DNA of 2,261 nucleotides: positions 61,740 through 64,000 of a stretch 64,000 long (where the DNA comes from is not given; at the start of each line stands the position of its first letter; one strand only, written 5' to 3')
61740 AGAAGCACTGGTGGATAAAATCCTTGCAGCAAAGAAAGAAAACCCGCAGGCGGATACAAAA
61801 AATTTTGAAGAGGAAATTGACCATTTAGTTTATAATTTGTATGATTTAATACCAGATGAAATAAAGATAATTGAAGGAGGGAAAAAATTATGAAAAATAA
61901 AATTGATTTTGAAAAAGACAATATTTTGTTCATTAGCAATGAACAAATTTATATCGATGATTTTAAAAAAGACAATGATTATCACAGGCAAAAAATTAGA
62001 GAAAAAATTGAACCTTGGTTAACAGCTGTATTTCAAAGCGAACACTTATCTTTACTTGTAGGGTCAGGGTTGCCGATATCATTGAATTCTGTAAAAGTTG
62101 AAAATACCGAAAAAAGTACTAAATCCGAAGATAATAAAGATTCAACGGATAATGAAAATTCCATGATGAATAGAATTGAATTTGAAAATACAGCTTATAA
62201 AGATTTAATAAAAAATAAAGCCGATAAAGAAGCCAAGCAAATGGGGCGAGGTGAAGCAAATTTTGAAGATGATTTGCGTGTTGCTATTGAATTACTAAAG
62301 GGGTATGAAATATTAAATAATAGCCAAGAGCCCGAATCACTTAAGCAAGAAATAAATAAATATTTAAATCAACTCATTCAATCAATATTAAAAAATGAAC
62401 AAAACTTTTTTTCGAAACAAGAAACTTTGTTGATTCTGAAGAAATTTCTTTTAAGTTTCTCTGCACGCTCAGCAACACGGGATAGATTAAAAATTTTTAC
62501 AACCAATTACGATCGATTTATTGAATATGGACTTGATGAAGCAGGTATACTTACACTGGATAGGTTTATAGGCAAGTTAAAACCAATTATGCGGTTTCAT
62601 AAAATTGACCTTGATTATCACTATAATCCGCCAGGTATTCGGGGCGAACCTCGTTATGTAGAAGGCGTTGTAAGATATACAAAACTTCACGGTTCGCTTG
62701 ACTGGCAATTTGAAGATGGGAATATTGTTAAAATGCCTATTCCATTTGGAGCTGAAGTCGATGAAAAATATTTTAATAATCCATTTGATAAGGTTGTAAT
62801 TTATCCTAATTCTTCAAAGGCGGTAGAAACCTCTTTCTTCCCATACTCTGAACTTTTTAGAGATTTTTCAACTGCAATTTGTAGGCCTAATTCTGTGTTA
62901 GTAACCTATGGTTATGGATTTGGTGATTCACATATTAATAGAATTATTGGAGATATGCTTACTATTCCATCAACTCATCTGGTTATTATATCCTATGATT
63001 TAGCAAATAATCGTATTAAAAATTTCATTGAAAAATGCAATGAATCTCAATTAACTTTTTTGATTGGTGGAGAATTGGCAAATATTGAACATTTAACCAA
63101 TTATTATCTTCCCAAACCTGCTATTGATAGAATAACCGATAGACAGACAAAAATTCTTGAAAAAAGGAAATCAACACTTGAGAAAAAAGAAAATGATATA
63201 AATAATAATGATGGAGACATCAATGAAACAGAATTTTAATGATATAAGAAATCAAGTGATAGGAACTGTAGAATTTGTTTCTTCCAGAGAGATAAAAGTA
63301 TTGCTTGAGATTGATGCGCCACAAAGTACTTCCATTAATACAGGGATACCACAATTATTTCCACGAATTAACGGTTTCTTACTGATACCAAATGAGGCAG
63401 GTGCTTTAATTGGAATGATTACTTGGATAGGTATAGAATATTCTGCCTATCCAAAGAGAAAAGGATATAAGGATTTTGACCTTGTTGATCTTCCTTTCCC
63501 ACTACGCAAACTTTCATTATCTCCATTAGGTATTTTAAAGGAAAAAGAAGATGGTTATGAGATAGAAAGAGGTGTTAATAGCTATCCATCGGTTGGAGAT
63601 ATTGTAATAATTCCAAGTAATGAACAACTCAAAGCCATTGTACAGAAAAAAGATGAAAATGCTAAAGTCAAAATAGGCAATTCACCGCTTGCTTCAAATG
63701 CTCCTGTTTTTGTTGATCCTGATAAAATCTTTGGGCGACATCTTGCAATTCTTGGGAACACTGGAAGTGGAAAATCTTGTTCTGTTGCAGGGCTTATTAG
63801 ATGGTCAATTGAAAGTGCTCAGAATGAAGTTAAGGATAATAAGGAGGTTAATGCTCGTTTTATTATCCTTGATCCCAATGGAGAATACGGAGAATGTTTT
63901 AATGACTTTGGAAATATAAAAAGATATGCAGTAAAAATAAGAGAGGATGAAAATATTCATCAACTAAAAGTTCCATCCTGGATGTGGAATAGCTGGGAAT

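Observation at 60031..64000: Translationally coupled methyltransferase - SIR2 - HerA operon at the window edge: a SIR2-HerA type defence module with an unusual MTase partner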

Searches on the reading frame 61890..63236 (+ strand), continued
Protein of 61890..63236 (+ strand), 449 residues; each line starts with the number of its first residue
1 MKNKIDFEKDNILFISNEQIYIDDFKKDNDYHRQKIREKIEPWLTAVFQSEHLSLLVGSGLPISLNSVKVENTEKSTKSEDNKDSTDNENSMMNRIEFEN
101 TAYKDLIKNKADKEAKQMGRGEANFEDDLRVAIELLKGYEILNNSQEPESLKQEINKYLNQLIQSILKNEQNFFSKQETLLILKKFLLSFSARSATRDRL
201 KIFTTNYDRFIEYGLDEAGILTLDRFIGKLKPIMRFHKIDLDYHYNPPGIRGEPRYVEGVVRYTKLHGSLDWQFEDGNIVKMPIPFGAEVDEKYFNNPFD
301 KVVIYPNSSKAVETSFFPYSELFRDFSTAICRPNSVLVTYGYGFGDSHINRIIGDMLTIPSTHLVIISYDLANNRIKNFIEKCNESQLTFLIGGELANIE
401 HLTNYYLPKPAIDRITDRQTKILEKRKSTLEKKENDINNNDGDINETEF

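Call 71: search_protein_families(library=ncbifam, proteins=[window:61890-63236:+, L001:2168-5413:+, L007:6325-9987:+], max_evalue=0.00001)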
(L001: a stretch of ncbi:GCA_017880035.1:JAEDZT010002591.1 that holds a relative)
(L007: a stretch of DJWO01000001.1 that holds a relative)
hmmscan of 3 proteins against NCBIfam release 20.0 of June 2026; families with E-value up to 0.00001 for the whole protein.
window:61890-63236:+ (449 aa): 1 family
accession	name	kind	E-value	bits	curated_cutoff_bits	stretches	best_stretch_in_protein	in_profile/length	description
NF042942.1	SIR2_antiphage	equivalog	7e-38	130.7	500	1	37-413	8-381/392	SIR2 family anti-phage-associated protein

L001:2168-5413:+ (1082 aa): 20 families
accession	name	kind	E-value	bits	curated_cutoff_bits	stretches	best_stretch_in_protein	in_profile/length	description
NF042964.1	phospholipD_antiphage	equivalog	4.7e-44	150.9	1100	2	423-787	500-811/895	phospholipase D-like domain-containing anti-phage protein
NF038317.1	DISARM_DrmD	equivalog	3.3e-42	144.9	610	1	447-866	312-707/1021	DISARM system SNF2-like helicase DrmD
NF041062.1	DpdE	equivalog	9.6e-26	90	500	1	613-782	504-658/1048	protein DpdE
NF038318.1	DISARM_DrmD_b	equivalog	5.2e-24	84.4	950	1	600-812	343-575/868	DISARM system SNF2-like helicase DrmD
NF003426.0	PRK04914.1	equivalog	3.7e-16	58.5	576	1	642-812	476-635/959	RNA polymerase-associated protein RapA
NF008744.0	PRK11776.1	equivalog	2.9e-11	42.6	524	1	633-768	215-339/460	ATP-dependent RNA helicase DbpA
NF010337.0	PRK13766.1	equivalog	4.1e-11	41.7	610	1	618-765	320-468/781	Hef nuclease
TIGR01587.1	cas3_core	equivalog_domain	4.7e-10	39.1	102.45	1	639-782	200-339/358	CRISPR-associated helicase Cas3'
NF053631.1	RNA_helic_CshA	equivalog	1.1e-09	37.7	646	1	633-765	210-331/434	degradosome RNA helicase CshA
TIGR02621.3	cas3_GSU0051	exception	3.6e-09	36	400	1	641-782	250-390/854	type I-G CRISPR-associated helicase/endonuclease Cas3g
NF053636.1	DDHlcsCsdAPsy1082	equivalog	6.1e-08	31.6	890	1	665-765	245-337/512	DEAD/DEAH box helicase CsdA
NF008394.0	PRK11192.1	equivalog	2.1e-07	30.1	507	1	643-765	230-341/441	ATP-dependent RNA helicase SrmB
NF041790.1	anti-phage_ZorD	equivalog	2.6e-07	29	1500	1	643-769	902-1028/1035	type I Zorya anti-phage system protein ZorD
TIGR04121.1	DEXH_lig_assoc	equivalog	2.9e-07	28.6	850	1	661-765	246-346/804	ligase-associated DNA damage response DEXH box helicase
NF003419.0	PRK04837.1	equivalog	6.5e-07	28.4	588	1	645-766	241-351/424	ATP-dependent RNA helicase RhlB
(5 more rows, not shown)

L007:6325-9987:+ (1221 aa): 2 families
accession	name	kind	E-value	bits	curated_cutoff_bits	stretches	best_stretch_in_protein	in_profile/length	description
NF033455.1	BREX_6_MTaseX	exception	5.5e-13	47.4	900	1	773-921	552-697/1319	BREX-6 system adenine-specific DNA-methyltransferase PglX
NF033451.1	BREX_2_MTaseX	equivalog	9e-12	43.5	400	0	772-888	355-472/1185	BREX-2 system adenine-specific DNA-methyltransferase PglX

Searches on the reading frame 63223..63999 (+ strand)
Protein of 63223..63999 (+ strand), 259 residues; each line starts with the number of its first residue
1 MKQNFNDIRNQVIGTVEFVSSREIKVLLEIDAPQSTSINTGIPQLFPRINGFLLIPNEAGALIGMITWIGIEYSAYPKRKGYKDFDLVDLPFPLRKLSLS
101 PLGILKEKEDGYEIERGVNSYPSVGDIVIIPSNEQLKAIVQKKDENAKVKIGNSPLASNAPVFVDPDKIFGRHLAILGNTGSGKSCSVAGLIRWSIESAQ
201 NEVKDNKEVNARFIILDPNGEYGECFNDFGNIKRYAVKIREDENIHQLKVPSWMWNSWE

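Call 6: search_protein_families(library=pfam, proteins=[window:63223-63999:+], max_evalue=0.01)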
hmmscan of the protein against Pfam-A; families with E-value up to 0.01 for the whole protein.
window:63223-63999:+ (259 aa): 3 families
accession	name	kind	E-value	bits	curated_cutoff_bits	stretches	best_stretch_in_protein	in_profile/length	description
PF01935.23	DUF87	-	3.4e-17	63.7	23.2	1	149-235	1-79/220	Helicase HerA, central domain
PF01580.24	FtsK_SpoIIIE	-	0.0013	18.6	24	1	145-192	14-60/221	FtsK/SpoIIIE family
PF10412.15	TrwB_AAD_bind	-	0.0034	16.8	20.5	1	172-228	16-61/387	Type IV secretion-system coupling protein DNA-binding domain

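Call 7: search_protein_families(library=padloc, proteins=[window:63223-63999:+], max_evalue=0.01)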
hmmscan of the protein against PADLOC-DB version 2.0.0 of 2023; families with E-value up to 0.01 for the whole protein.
window:63223-63999:+ (259 aa): 15 families
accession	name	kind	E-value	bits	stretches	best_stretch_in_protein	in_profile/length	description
PDLC04098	HerA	-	1.8e-119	398.3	1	1-259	1-262/686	-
PDLC04102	HerA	-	1.9e-33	113.7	1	7-256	4-259/654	-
PDLC04105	HerA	-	4.7e-31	106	1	4-257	3-243/576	-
PDLC04106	HerA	-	3.1e-23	80.2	1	11-257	5-254/667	-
PDLC04103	HerA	-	5.5e-20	69.2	1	10-235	13-225/579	-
PDLC02185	HerA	-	2.4e-18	64.2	1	92-251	84-233/585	-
PDLC04097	HerA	-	5.4e-18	63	1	10-226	5-214/618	-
PDLC04100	HerA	-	1.8e-16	57.9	1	92-233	84-216/580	-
PDLC04101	HerA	-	1.1e-14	52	1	61-256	54-244/400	-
PDLC04099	HerA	-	7.5e-14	49.5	1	58-194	49-192/214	-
PDLC02188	HerA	-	9.9e-14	49.1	1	99-257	75-216/578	-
PDLC04107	HerA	-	8.8e-11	39.4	1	115-237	109-227/306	-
PDLC02684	DndH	-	4.3e-05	19.2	1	138-230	1333-1423/1715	DndH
PDLC04140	mad8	-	8.2e-05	20.3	1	171-234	27-73/314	mads_8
PDLC02685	DndH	-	0.0047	12.6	1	141-235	1302-1396/1678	DndH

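Call 71: search_protein_families(library=ncbifam, proteins=[window:63223-63999:+], max_evalue=0.00001)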
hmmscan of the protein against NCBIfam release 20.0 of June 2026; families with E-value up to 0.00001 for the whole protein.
window:63223-63999:+ (259 aa): 4 families
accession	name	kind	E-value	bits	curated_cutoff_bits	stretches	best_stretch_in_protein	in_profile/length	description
NF042943.1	HerA_antiphage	equivalog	2e-15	56.4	800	1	93-232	78-207/566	anti-phage-associated helicase HerA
NF042944.1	HerA_antiphage_2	equivalog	1.1e-14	54.1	850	1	100-257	68-208/576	anti-phage-associated helicase HerA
NF040819.1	helicase_HerA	equivalog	3.4e-09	35.8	970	1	124-223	111-198/561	DNA double-strand break repair helicase HerA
NF040937.1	HerA_Thermprot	equivalog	7.6e-06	24.6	800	0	122-193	97-162/487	DNA double-strand break repair helicase HerA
